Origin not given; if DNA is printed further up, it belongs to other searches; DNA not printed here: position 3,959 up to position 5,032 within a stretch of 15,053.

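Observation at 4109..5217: Phage FkbM-family methyltransferase paired with a YkgJ-type Cys-cluster protein, next to an opposite-strand HD-motif gene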

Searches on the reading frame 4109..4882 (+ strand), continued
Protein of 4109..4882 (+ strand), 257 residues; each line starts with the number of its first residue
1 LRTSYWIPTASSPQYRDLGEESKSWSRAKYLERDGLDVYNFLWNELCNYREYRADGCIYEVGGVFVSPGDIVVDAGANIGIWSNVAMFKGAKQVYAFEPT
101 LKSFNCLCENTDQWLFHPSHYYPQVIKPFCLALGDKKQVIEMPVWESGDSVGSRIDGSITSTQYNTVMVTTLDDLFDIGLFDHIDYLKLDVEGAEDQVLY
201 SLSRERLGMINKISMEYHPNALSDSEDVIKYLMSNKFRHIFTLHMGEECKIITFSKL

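Call 72: search_dna_similar(query=window:4109-4882:+, collection=phages, mode=protein, max_evalue=0.00001, max_rows=30)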
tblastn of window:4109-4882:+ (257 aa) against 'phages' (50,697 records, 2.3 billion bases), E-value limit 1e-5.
Records with a match: 3; places in all: 3; records where one place covers at least 80% of the query: 0.
Best place of each record, by identity: <60% 3.
By first word of the organism name: uncultured 2; Streptomyces 1.
By host as written in the record: - 2; Streptomyces mirabilis NRRL B-2400 1.
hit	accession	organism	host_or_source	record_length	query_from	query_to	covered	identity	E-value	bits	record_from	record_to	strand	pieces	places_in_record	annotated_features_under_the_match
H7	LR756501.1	uncultured phage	metagenomic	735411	36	220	72%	33.0%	3e-25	109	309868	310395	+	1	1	record has no annotation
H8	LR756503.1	uncultured phage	metagenomic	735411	36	220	72%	33.0%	3e-25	109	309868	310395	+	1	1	record has no annotation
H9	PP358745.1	Streptomyces phage Enygma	Streptomyces mirabilis NRRL B-2400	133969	66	202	53%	31.9%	7e-6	53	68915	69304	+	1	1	96: methyltransferase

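Call 74: search_protein_families(library=padloc, proteins=[window:4109-4882:+], max_evalue=0.01)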
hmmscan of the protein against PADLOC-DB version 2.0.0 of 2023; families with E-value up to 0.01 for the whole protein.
window:4109-4882:+ (257 aa): 0 families
